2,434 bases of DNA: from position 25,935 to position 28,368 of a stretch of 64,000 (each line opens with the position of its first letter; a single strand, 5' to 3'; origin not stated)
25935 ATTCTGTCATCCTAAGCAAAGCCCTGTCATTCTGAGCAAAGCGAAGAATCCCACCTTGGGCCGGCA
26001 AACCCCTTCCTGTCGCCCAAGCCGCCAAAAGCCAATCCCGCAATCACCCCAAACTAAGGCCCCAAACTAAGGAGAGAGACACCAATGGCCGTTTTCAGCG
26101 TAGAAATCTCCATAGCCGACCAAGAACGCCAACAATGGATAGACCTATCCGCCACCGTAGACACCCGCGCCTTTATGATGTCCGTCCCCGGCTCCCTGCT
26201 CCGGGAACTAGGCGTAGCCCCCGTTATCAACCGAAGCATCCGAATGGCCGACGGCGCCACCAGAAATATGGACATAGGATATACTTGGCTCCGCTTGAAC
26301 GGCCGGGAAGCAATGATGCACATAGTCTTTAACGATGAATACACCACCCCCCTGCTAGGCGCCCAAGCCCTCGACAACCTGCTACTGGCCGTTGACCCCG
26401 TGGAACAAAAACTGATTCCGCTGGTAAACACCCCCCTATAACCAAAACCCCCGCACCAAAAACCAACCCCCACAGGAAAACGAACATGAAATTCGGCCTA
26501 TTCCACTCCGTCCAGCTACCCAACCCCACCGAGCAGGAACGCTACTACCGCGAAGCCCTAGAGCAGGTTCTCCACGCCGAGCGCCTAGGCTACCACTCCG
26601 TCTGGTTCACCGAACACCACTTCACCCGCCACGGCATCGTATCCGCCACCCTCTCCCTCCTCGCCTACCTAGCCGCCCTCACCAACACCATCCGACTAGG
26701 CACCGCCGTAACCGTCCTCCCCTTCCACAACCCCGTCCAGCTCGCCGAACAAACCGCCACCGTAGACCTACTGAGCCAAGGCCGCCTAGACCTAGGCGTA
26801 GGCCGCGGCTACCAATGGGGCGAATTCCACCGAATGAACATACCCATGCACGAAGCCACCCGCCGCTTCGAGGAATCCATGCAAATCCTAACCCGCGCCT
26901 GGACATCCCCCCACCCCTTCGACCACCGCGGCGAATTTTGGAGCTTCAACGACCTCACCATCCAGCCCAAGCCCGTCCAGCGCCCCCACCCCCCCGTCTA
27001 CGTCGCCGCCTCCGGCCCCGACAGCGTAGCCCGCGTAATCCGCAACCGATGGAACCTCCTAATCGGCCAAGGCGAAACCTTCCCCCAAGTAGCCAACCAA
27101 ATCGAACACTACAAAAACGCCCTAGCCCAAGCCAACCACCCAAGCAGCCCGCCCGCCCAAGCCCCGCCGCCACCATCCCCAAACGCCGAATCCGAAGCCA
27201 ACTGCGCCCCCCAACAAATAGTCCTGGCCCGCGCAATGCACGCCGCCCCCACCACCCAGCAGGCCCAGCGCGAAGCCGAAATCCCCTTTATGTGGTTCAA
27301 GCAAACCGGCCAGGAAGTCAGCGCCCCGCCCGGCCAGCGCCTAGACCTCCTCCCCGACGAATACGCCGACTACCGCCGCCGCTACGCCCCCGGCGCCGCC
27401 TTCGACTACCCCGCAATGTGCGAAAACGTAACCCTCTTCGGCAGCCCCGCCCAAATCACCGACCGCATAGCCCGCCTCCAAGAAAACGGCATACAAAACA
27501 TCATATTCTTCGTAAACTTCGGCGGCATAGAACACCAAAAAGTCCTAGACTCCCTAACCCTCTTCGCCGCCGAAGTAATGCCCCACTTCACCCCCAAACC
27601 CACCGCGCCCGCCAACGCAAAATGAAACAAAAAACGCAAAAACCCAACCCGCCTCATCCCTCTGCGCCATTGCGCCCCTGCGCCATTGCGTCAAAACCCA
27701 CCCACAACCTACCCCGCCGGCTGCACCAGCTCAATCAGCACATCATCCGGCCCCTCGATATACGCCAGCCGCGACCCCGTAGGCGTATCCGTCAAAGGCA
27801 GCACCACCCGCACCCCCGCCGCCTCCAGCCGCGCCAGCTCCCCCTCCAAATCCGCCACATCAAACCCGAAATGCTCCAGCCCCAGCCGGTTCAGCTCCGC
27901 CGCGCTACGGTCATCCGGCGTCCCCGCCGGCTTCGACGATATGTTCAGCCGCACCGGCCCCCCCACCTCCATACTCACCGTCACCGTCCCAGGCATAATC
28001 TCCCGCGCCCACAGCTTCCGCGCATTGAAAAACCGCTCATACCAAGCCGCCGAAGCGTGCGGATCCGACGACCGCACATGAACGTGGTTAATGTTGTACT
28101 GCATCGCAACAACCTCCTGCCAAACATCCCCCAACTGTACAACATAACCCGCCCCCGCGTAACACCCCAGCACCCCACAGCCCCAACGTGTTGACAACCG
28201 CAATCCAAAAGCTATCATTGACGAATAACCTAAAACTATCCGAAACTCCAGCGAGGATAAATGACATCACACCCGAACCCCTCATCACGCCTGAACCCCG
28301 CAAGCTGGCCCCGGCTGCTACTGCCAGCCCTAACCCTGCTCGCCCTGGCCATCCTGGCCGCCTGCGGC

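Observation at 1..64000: Base composition and codon usage are mirrored between the two strands, independent of gene direction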

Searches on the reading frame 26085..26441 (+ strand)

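Call 25: search_protein_families(library=pfam, proteins=[window:26085-26441:+], max_evalue=0.01)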
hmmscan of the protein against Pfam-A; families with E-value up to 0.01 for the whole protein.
window:26085-26441:+ (118 aa): 1 family
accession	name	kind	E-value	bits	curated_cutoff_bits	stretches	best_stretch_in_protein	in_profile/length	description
PF13975.11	gag-asp_proteas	-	0.00089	20.3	28.2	1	22-97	11-91/92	gag-polyprotein putative aspartyl protease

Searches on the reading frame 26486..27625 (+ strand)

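Call 9: search_protein_families(library=pfam, proteins=[window:26486-27625:+])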
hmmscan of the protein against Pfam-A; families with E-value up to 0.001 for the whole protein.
window:26486-27625:+ (379 aa): 1 family
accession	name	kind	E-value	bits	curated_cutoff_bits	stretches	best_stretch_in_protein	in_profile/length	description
PF00296.26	Bac_luciferase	-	1.6e-71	241.7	27.9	1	1-337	1-313/314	Luciferase-like monooxygenase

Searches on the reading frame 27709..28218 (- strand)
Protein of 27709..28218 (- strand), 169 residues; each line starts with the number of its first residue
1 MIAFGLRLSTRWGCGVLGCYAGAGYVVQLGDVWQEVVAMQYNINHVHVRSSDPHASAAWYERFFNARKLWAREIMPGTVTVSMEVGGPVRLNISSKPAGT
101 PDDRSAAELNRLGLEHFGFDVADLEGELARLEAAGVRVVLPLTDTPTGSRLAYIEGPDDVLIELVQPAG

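Call 19: search_protein_families(library=pfam, proteins=[window:27709-28218:-])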
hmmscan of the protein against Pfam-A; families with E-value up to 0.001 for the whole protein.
window:27709-28218:- (169 aa): 3 families
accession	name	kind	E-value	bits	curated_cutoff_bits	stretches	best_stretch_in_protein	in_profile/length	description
PF00903.31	Glyoxalase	-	1.6e-15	58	20.6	1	43-164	2-121/121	Glyoxalase/Bleomycin resistance protein/Dioxygenase superfamily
PF13669.12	Glyoxalase_4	-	1.2e-07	32.4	27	1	44-140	1-95/109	Glyoxalase/Bleomycin resistance protein/Dioxygenase superfamily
PF18029.7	Glyoxalase_6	-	0.00081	20.5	23.6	0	46-147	2-92/106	Glyoxalase-like domain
